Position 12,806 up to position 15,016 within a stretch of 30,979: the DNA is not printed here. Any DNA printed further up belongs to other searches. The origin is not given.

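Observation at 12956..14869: Complete bacterial-type long RelA/SpoT homologue embedded in an archaeal locus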

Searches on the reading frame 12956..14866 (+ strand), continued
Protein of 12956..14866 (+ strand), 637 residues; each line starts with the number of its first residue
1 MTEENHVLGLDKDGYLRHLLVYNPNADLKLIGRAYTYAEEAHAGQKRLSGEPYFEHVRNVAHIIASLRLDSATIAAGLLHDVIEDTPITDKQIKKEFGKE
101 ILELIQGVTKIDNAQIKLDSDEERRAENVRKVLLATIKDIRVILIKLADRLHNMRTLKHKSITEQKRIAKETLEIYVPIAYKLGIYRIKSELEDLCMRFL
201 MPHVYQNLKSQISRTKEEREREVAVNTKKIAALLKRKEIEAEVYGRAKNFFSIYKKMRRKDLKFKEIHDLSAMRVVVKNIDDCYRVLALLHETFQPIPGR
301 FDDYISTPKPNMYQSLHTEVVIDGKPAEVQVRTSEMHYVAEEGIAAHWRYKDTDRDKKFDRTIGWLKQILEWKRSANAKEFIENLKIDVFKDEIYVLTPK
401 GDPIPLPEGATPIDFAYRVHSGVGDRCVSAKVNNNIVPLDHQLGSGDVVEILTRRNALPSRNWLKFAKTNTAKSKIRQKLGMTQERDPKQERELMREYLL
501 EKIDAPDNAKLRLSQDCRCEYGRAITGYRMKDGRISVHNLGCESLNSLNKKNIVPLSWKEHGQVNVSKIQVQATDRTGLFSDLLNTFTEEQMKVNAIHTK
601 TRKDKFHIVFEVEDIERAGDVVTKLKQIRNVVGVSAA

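Call 68: find_homologous_proteins(query=P0166, max_evalue=1e-100)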
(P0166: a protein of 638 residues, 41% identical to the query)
Query P0166 (638 aa): 7046 proteins with E <= 1e-100 among 8000 candidates; the best 120 are listed.
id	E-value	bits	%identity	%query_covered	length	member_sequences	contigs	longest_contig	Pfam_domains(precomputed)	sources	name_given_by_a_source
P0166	0.0e+0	1405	100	100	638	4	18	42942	PF04607.24,PF13328.13,PF02824.28,PF01966.29,PF13291.13,PF28438.1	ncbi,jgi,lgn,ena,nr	ncbi:bifunctional (p)ppGpp synthetase/guanosine-3',5'-bis(diphosphate) 3'-pyrophosphohydrolase [Cand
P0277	2.6e-173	596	46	98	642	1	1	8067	PF04607.24,PF13328.13,PF02824.28,PF01966.29,PF13291.13,PF28438.1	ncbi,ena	-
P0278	1.4e-170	587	44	97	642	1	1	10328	PF04607.24,PF13328.13,PF02824.28,PF01966.29,PF13291.13,PF28438.1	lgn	-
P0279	3.9e-170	585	44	98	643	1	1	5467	PF04607.24,PF13328.13,PF02824.28,PF01966.29,PF13291.13,PF28438.1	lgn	-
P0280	1.8e-168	580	45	99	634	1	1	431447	PF04607.24,PF13328.13,PF02824.28,PF01966.29,PF13291.13,PF28438.1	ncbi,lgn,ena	-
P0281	2.5e-167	576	45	99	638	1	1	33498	PF04607.24,PF13328.13,PF02824.28,PF01966.29,PF13291.13,PF28438.1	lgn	-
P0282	2.6e-166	573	45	99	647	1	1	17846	PF04607.24,PF13328.13,PF02824.28,PF01966.29,PF13291.13,PF28438.1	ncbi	-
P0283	9.6e-166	571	43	99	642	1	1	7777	PF04607.24,PF13328.13,PF02824.28,PF01966.29,PF13291.13,PF28438.1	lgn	-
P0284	1.2e-165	571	43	99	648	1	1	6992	PF04607.24,PF13328.13,PF02824.28,PF01966.29,PF13291.13,PF28438.1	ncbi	-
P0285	1.6e-165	570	43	99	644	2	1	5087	PF04607.24,PF13328.13,PF02824.28,PF01966.29,PF13291.13,PF28438.1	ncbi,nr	ncbi:bifunctional (p)ppGpp synthetase/guanosine-3',5'-bis(diphosphate) 3'-pyrophosphohydrolase [Cand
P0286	1.7e-165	570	46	99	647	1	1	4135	PF04607.24,PF13328.13,PF02824.28,PF01966.29,PF13291.13,PF28438.1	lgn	-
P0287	3.0e-162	559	45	99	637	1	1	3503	PF04607.24,PF13328.13,PF02824.28,PF01966.29,PF13291.13,PF01842.32,PF28438.1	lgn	-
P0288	5.6e-162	558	44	99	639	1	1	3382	PF04607.24,PF13328.13,PF02824.28,PF01966.29,PF13291.13,PF28438.1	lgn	-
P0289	1.7e-159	550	44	99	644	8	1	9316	PF04607.24,PF13328.13,PF02824.28,PF01966.29,PF13291.13,PF01842.32,PF28438.1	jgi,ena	-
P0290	2.2e-159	550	-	-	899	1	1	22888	PF04607.24,PF13328.13,PF19296.6,PF02824.28,PF01966.29,PF13291.13,PF28438.1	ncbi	-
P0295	2.4e-152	527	48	74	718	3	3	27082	PF04607.24,PF13328.13,PF19296.6,PF02824.28,PF01966.29,PF13291.13,PF01842.32,PF28438.1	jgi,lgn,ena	-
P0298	2.2e-151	523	48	74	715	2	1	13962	PF04607.24,PF13328.13,PF19296.6,PF02824.28,PF01966.29,PF13291.13,PF01842.32,PF28438.1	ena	-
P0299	7.0e-151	522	48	73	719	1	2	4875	PF04607.24,PF13328.13,PF19296.6,PF02824.28,PF01966.29,PF13291.13,PF28438.1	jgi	jgi:(p)ppGpp synthetase, RelA/SpoT family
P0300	2.1e-150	520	48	73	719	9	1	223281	PF04607.24,PF13328.13,PF19296.6,PF02824.28,PF01966.29,PF13291.13,PF28438.1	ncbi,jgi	ncbi:MAG: bifunctional (p)ppGpp synthetase/guanosine-3',5'-bis(diphosphate) 3'-pyrophosphohydrolase 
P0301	4.2e-150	519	48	73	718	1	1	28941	PF04607.24,PF13328.13,PF19296.6,PF02824.28,PF01966.29,PF22629.3,PF13291.13,PF01842.32,PF28438.1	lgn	-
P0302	6.8e-150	519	47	73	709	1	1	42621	PF04607.24,PF13328.13,PF19296.6,PF02824.28,PF01966.29,PF13291.13,PF01842.32,PF28438.1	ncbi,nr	ncbi:MAG: bifunctional (p)ppGpp synthetase/guanosine-3',5'-bis(diphosphate) 3'-pyrophosphohydrolase 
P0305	6.1e-149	515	46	74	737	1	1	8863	PF04607.24,PF13328.13,PF19296.6,PF02824.28,PF01966.29,PF13291.13,PF28438.1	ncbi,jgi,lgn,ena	-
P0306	1.1e-148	515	46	74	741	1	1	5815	PF04607.24,PF13328.13,PF19296.6,PF02824.28,PF01966.29,PF22629.3,PF13291.13,PF28438.1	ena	-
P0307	1.1e-148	515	45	71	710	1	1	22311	PF04607.24,PF13328.13,PF19296.6,PF02824.28,PF01966.29,PF13291.13,PF01842.32,PF28438.1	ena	-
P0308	1.2e-148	514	45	78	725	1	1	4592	PF04607.24,PF13328.13,PF19296.6,PF02824.28,PF01966.29,PF13291.13,PF01842.32,PF28438.1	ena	-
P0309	1.3e-148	514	49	72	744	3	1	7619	PF04607.24,PF13328.13,PF19296.6,PF02824.28,PF01966.29,PF13291.13,PF01842.32,PF28438.1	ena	-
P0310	1.8e-148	514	48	73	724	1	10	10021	PF04607.24,PF13328.13,PF19296.6,PF02824.28,PF01966.29,PF13291.13,PF28438.1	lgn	-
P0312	2.9e-148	513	48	72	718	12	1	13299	PF04607.24,PF13328.13,PF19296.6,PF02824.28,PF01966.29,PF13291.13,PF28438.1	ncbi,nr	ncbi:MAG: (p)ppGpp synthetase [Bacillota bacterium]|nr:MAG: (p)ppGpp synthetase [Bacillota bacterium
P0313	5.9e-148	512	45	71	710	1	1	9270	PF04607.24,PF13328.13,PF19296.6,PF02824.28,PF01966.29,PF13291.13,PF01842.32,PF28438.1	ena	-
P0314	6.9e-148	512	37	98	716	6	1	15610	PF04607.24,PF13328.13,PF19296.6,PF02824.28,PF01966.29,PF13291.13,PF28438.1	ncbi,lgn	-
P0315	7.7e-148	512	47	74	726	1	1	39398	PF04607.24,PF13328.13,PF19296.6,PF02824.28,PF01966.29,PF13291.13,PF28438.1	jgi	-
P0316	3.8e-147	509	48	72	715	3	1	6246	PF04607.24,PF13328.13,PF19296.6,PF02824.28,PF01966.29,PF13291.13,PF28438.1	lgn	-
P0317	4.4e-147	509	46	73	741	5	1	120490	PF04607.24,PF13328.13,PF19296.6,PF02824.28,PF01966.29,PF13291.13,PF28438.1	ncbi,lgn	-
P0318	4.7e-147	509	45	78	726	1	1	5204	PF04607.24,PF13328.13,PF19296.6,PF02824.28,PF01966.29,PF22629.3,PF13291.13,PF01842.32,PF28438.1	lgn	-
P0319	5.0e-147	509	43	84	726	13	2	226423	PF04607.24,PF13328.13,PF19296.6,PF02824.28,PF01966.29,PF13291.13,PF01842.32,PF28438.1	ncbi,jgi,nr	ncbi:MAG: bifunctional (p)ppGpp synthetase/guanosine-3',5'-bis(diphosphate) 3'-pyrophosphohydrolase 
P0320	7.8e-147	508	45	75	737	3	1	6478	PF04607.24,PF13328.13,PF19296.6,PF02824.28,PF01966.29,PF13291.13,PF28438.1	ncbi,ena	-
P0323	1.0e-146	508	45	78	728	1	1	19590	PF04607.24,PF13328.13,PF19296.6,PF02824.28,PF01966.29,PF22629.3,PF13291.13,PF01842.32,PF28438.1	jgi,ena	-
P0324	1.1e-146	508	45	71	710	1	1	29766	PF04607.24,PF13328.13,PF19296.6,PF02824.28,PF01966.29,PF13291.13,PF01842.32,PF28438.1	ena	-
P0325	1.2e-146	508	42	84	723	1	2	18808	PF04607.24,PF13328.13,PF19296.6,PF02824.28,PF01966.29,PF13291.13,PF28438.1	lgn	-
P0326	1.4e-146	508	45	72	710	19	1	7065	PF04607.24,PF13328.13,PF19296.6,PF02824.28,PF01966.29,PF13291.13,PF01842.32,PF28438.1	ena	-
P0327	1.4e-146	508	48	74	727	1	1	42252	PF04607.24,PF13328.13,PF19296.6,PF02824.28,PF01966.29,PF13291.13,PF28438.1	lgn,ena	-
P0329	1.8e-146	507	45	78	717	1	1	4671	PF04607.24,PF13328.13,PF19296.6,PF02824.28,PF01966.29,PF22629.3,PF13291.13,PF01842.32,PF28438.1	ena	-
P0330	2.0e-146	507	46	73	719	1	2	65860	PF04607.24,PF13328.13,PF19296.6,PF02824.28,PF01966.29,PF13291.13,PF28438.1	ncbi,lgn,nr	ncbi:MAG: bifunctional (p)ppGpp synthetase/guanosine-3',5'-bis(diphosphate) 3'-pyrophosphohydrolase 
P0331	2.2e-146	507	47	73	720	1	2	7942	PF04607.24,PF13328.13,PF19296.6,PF02824.28,PF01966.29,PF13291.13,PF01842.32,PF28438.1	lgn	-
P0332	2.4e-146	507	44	71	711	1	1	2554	PF04607.24,PF13328.13,PF19296.6,PF02824.28,PF01966.29,PF13291.13,PF01842.32,PF28438.1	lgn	-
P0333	3.8e-146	506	47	73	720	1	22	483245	PF04607.24,PF13328.13,PF19296.6,PF02824.28,PF01966.29,PF13291.13,PF01842.32,PF28438.1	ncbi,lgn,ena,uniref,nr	ncbi:RelA/SpoT family protein [Sporanaerobacter acetigenes]|uniref:GTP diphosphokinase n=1 Tax=Spora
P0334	3.9e-146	506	45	71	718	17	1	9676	PF04607.24,PF13328.13,PF19296.6,PF02824.28,PF01966.29,PF13291.13,PF01842.32,PF28438.1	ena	-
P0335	4.7e-146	506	46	73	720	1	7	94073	PF04607.24,PF13328.13,PF19296.6,PF02824.28,PF01966.29,PF13291.13,PF01842.32,PF28438.1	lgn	-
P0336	4.9e-146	506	47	73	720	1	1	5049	PF04607.24,PF13328.13,PF19296.6,PF02824.28,PF01966.29,PF13291.13,PF01842.32,PF28438.1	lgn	-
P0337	5.5e-146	506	47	76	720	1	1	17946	PF04607.24,PF13328.13,PF19296.6,PF02824.28,PF01966.29,PF13291.13,PF28438.1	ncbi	ncbi:MAG: RelA/SpoT family protein [Halanaerobiaceae bacterium]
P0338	7.2e-146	505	44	71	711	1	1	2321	PF04607.24,PF13328.13,PF19296.6,PF02824.28,PF01966.29,PF13291.13,PF01842.32,PF28438.1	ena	-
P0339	7.6e-146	505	45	71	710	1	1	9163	PF04607.24,PF13328.13,PF19296.6,PF02824.28,PF01966.29,PF13291.13,PF01842.32,PF28438.1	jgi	jgi:GTP diphosphokinase / guanosine-3',5'-bis(diphosphate) 3'-diphosphatase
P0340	9.4e-146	505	47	73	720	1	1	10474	PF04607.24,PF13328.13,PF19296.6,PF02824.28,PF01966.29,PF22629.3,PF13291.13,PF01842.32,PF28438.1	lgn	-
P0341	1.0e-145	505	47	70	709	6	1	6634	PF04607.24,PF13328.13,PF19296.6,PF02824.28,PF01966.29,PF13291.13,PF28438.1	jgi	-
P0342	1.1e-145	505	47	74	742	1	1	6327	PF04607.24,PF13328.13,PF19296.6,PF02824.28,PF01966.29,PF13291.13,PF28438.1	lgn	-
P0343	1.2e-145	505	46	75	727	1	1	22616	PF04607.24,PF13328.13,PF19296.6,PF02824.28,PF01966.29,PF13291.13,PF01842.32,PF28438.1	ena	-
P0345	1.4e-145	504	35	98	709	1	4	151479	PF04607.24,PF13328.13,PF19296.6,PF02824.28,PF01966.29,PF13291.13,PF01842.32,PF28438.1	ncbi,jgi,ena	jgi:GTP pyrophosphokinase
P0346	1.5e-145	504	44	76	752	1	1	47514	PF04607.24,PF13328.13,PF19296.6,PF02824.28,PF01966.29,PF13291.13,PF28438.1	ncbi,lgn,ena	-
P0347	2.0e-145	504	48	74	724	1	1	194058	PF04607.24,PF13328.13,PF19296.6,PF02824.28,PF01966.29,PF13291.13,PF01842.32,PF28438.1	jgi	jgi:GTP pyrophosphokinase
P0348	2.2e-145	504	48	73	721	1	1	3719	PF04607.24,PF13328.13,PF19296.6,PF02824.28,PF01966.29,PF13291.13,PF01842.32,PF28438.1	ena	-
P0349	2.2e-145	504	46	72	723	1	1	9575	PF04607.24,PF13328.13,PF19296.6,PF02824.28,PF01966.29,PF13291.13,PF28438.1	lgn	-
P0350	2.3e-145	504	46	74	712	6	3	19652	PF04607.24,PF13328.13,PF19296.6,PF02824.28,PF01966.29,PF13291.13,PF28438.1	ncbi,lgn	-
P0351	2.6e-145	503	46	73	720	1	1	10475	PF04607.24,PF13328.13,PF19296.6,PF02824.28,PF01966.29,PF13291.13,PF01842.32,PF28438.1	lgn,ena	-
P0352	2.6e-145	503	49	71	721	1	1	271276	PF04607.24,PF13328.13,PF19296.6,PF02824.28,PF01966.29,PF13291.13,PF01842.32,PF28438.1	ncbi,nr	ncbi:MAG: bifunctional (p)ppGpp synthetase/guanosine-3',5'-bis(diphosphate) 3'-pyrophosphohydrolase 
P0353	3.2e-145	503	49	72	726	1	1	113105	PF04607.24,PF13328.13,PF19296.6,PF02824.28,PF01966.29,PF13291.13,PF01842.32,PF28438.1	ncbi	-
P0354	3.5e-145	503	46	71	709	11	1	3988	PF04607.24,PF13328.13,PF19296.6,PF02824.28,PF01966.29,PF13291.13,PF28438.1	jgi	jgi:GTP pyrophosphokinase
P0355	3.5e-145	503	44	72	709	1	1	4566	PF04607.24,PF13328.13,PF19296.6,PF02824.28,PF01966.29,PF13291.13,PF01842.32,PF28438.1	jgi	jgi:GTP diphosphokinase / guanosine-3',5'-bis(diphosphate) 3'-diphosphatase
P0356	3.6e-145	503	47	71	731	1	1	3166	PF04607.24,PF13328.13,PF19296.6,PF02824.28,PF01966.29,PF13291.13,PF28438.1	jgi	jgi:GTP pyrophosphokinase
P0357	3.8e-145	503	48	73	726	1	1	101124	PF04607.24,PF13328.13,PF19296.6,PF02824.28,PF01966.29,PF13291.13,PF28438.1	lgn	-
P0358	5.6e-145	502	47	70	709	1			PF04607.24,PF13328.13,PF19296.6,PF02824.28,PF01966.29,PF13291.13,PF28438.1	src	-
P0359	6.6e-145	502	47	74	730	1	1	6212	PF04607.24,PF13328.13,PF19296.6,PF02824.28,PF01966.29,PF13291.13,PF01842.32,PF28438.1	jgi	jgi:GTP pyrophosphokinase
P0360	7.4e-145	502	48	73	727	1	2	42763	PF04607.24,PF13328.13,PF19296.6,PF02824.28,PF01966.29,PF13291.13,PF01842.32,PF28438.1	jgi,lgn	jgi:GTP pyrophosphokinase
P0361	7.8e-145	502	47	73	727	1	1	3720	PF04607.24,PF13328.13,PF19296.6,PF02824.28,PF01966.29,PF13291.13,PF01842.32,PF28438.1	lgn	-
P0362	8.0e-145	502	48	73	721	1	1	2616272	PF04607.24,PF13328.13,PF19296.6,PF02824.28,PF01966.29,PF13291.13,PF01842.32,PF28438.1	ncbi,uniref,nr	ncbi:RelA/SpoT family protein [Clostridium sp. Cult1]|uniref:RelA/SpoT family protein n=1 Tax=Clostr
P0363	1.0e-144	502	45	71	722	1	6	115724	PF04607.24,PF13328.13,PF19296.6,PF02824.28,PF01966.29,PF13291.13,PF01842.32,PF28438.1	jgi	jgi:guanosine-3',5'-bis(diphosphate) 3'-pyrophosphohydrolase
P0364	1.1e-144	501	41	85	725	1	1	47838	PF04607.24,PF13328.13,PF19296.6,PF02824.28,PF01966.29,PF13291.13,PF28438.1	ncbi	-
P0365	1.1e-144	501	46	74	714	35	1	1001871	PF04607.24,PF13328.13,PF19296.6,PF02824.28,PF01966.29,PF13291.13,PF01842.32,PF28438.1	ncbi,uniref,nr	ncbi:RelA/SpoT family protein [Ezakiella peruensis]|uniref:RelA/SpoT family protein n=1 Tax=Ezakiell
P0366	1.3e-144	501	46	75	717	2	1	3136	PF04607.24,PF13328.13,PF19296.6,PF02824.28,PF01966.29,PF22629.3,PF13291.13,PF01842.32,PF28438.1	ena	-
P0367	1.6e-144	501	46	71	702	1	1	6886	PF04607.24,PF13328.13,PF19296.6,PF02824.28,PF01966.29,PF13291.13,PF01842.32,PF28438.1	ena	-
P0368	1.7e-144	501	46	71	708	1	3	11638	PF04607.24,PF13328.13,PF19296.6,PF02824.28,PF01966.29,PF13291.13,PF01842.32,PF28438.1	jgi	jgi:guanosine-3',5'-bis(diphosphate) 3'-pyrophosphohydrolase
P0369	1.7e-144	501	37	97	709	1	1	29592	PF04607.24,PF13328.13,PF19296.6,PF02824.28,PF01966.29,PF13291.13,PF28438.1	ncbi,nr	ncbi:MAG TPA: bifunctional (p)ppGpp synthetase/guanosine-3',5'-bis(diphosphate) 3'-pyrophosphohydrol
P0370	1.8e-144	501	46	71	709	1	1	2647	PF04607.24,PF13328.13,PF19296.6,PF02824.28,PF01966.29,PF13291.13,PF28438.1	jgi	jgi:GTP pyrophosphokinase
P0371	1.8e-144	501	46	71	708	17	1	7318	PF04607.24,PF13328.13,PF19296.6,PF02824.28,PF01966.29,PF13291.13,PF01842.32,PF28438.1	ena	-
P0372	1.8e-144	501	45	71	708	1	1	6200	PF04607.24,PF13328.13,PF19296.6,PF02824.28,PF01966.29,PF13291.13,PF01842.32,PF28438.1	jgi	jgi:GTP diphosphokinase / guanosine-3',5'-bis(diphosphate) 3'-diphosphatase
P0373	2.1e-144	500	45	78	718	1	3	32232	PF04607.24,PF13328.13,PF19296.6,PF02824.28,PF01966.29,PF13291.13,PF28438.1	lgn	-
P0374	2.5e-144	500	44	72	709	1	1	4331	PF04607.24,PF13328.13,PF19296.6,PF02824.28,PF01966.29,PF13291.13,PF28438.1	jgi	-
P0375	2.5e-144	500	44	72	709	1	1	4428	PF04607.24,PF13328.13,PF19296.6,PF02824.28,PF01966.29,PF13291.13,PF28438.1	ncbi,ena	-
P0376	2.6e-144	500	47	73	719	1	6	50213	PF04607.24,PF13328.13,PF19296.6,PF02824.28,PF01966.29,PF13291.13,PF01842.32,PF28438.1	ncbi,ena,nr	ncbi:MAG: bifunctional (p)ppGpp synthetase/guanosine-3',5'-bis(diphosphate) 3'-pyrophosphohydrolase 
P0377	2.7e-144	500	45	71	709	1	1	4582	PF04607.24,PF13328.13,PF19296.6,PF02824.28,PF01966.29,PF13291.13,PF28438.1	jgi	jgi:GTP pyrophosphokinase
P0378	2.8e-144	500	45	78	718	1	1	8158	PF04607.24,PF13328.13,PF19296.6,PF02824.28,PF01966.29,PF13291.13,PF28438.1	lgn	-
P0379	3.2e-144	500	46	70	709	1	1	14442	PF04607.24,PF13328.13,PF19296.6,PF02824.28,PF01966.29,PF13291.13,PF28438.1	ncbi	-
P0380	3.3e-144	500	44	71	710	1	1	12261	PF04607.24,PF13328.13,PF19296.6,PF02824.28,PF01966.29,PF13291.13,PF01842.32,PF28438.1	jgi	jgi:guanosine-3',5'-bis(diphosphate) 3'-pyrophosphohydrolase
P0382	3.7e-144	500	47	70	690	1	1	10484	PF04607.24,PF13328.13,PF19296.6,PF02824.28,PF01966.29,PF13291.13,PF28438.1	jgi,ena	-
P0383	3.7e-144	500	46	71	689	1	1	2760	PF04607.24,PF13328.13,PF19296.6,PF02824.28,PF01966.29,PF13291.13,PF01842.32,PF28438.1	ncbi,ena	-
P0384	3.8e-144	500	46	74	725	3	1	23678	PF04607.24,PF13328.13,PF19296.6,PF02824.28,PF01966.29,PF13291.13,PF01842.32,PF28438.1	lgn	-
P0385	4.1e-144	499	46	73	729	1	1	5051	PF04607.24,PF13328.13,PF19296.6,PF02824.28,PF01966.29,PF13291.13,PF28438.1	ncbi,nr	ncbi:MAG: bifunctional (p)ppGpp synthetase/guanosine-3',5'-bis(diphosphate) 3'-pyrophosphohydrolase 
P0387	4.9e-144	499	44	78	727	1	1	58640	PF04607.24,PF13328.13,PF19296.6,PF02824.28,PF01966.29,PF13291.13,PF01842.32,PF28438.1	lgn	-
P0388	5.1e-144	499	46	71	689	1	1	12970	PF04607.24,PF13328.13,PF19296.6,PF02824.28,PF01966.29,PF13291.13,PF01842.32,PF28438.1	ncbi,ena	-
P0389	5.3e-144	499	46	73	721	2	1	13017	PF04607.24,PF13328.13,PF19296.6,PF02824.28,PF01966.29,PF13291.13,PF01842.32,PF28438.1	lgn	-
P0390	5.5e-144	499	47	74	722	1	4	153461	PF04607.24,PF13328.13,PF19296.6,PF02824.28,PF01966.29,PF22629.3,PF13291.13,PF01842.32,PF28438.1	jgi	jgi:guanosine-3',5'-bis(diphosphate) 3'-pyrophosphohydrolase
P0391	5.8e-144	499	47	73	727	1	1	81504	PF04607.24,PF13328.13,PF19296.6,PF02824.28,PF01966.29,PF13291.13,PF01842.32,PF28438.1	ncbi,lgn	-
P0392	6.3e-144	499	47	73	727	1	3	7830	PF04607.24,PF13328.13,PF19296.6,PF02824.28,PF01966.29,PF13291.13,PF01842.32,PF28438.1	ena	-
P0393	6.5e-144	499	46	74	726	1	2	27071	PF04607.24,PF13328.13,PF19296.6,PF02824.28,PF01966.29,PF13291.13,PF28438.1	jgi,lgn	-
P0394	6.5e-144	499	45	78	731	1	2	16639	PF04607.24,PF13328.13,PF19296.6,PF02824.28,PF01966.29,PF13291.13,PF28438.1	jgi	-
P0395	7.2e-144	499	46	70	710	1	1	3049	PF04607.24,PF13328.13,PF19296.6,PF02824.28,PF01966.29,PF13291.13,PF28438.1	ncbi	-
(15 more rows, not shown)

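Call 69: search_protein_families(library=pfam, proteins=[L067:6001-8106:+, P0154], max_evalue=1)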
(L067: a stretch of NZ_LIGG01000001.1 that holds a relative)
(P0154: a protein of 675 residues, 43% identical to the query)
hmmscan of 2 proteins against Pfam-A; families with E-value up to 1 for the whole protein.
L067:6001-8106:+ (702 aa): 9 families
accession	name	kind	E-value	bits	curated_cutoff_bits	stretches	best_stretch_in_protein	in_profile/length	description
PF13328.12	HD_4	-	4.4e-53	179.6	27.2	1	7-156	1-155/156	HD domain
PF04607.23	RelA_SpoT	-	2.7e-46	156.9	27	1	216-326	1-112/113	Region found in RelA / SpoT proteins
PF02824.27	TGS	-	6.8e-25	87.3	22.2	1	370-429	1-60/60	TGS domain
PF13291.12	ACT_4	-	2.5e-20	73.4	27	1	628-702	3-78/80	ACT domain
PF01966.28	HD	-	3.7e-14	53.5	22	1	26-125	1-116/116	HD domain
PF19296.4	RelA_AH_RIS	-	1.7e-13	51.5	23.8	1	442-601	2-170/185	RelA/SpoT, AH and RIS domains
PF01842.31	ACT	-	2.5e-07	30.8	27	1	634-696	3-64/66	ACT domain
PF02597.26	ThiS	-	0.015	16.2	22.5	1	400-429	39-71/76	ThiS family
PF15595.11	Imm51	-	0.037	14.4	29.8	1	489-537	48-96/104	Immunity protein 51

P0154 (675 aa): 11 families
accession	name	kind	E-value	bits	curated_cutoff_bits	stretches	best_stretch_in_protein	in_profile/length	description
PF13328.12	HD_4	-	9.1e-47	159.1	27.2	1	39-186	3-155/156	HD domain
PF04607.23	RelA_SpoT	-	5.6e-44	149.5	27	1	246-356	1-112/113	Region found in RelA / SpoT proteins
PF02824.27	TGS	-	4.8e-24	84.6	22.2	1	399-458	1-60/60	TGS domain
PF13291.12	ACT_4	-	2.5e-15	57.3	27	1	597-673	5-80/80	ACT domain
PF22629.2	ACT_AHAS_ss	-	3.3e-11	43.6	27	1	601-670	1-67/67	AHAS small subunit-like ACT domain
PF01966.28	HD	-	5.4e-08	33.6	22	1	57-155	2-116/116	HD domain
PF01842.31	ACT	-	2.4e-07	30.8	27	1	601-664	3-63/66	ACT domain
PF02597.26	ThiS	-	0.00042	21.2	22.5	1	430-458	40-71/76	ThiS family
PF19296.4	RelA_AH_RIS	-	0.00049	20.7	23.8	1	487-568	87-173/185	RelA/SpoT, AH and RIS domains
PF03658.20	Ub-RnfH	-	0.15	12.9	23.7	1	427-457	41-71/83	RnfH family Ubiquitin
PF01000.31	RNA_pol_A_bac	-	0.33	11.6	33.9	0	481-530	19-74/119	RNA polymerase Rpb3/RpoA insert domain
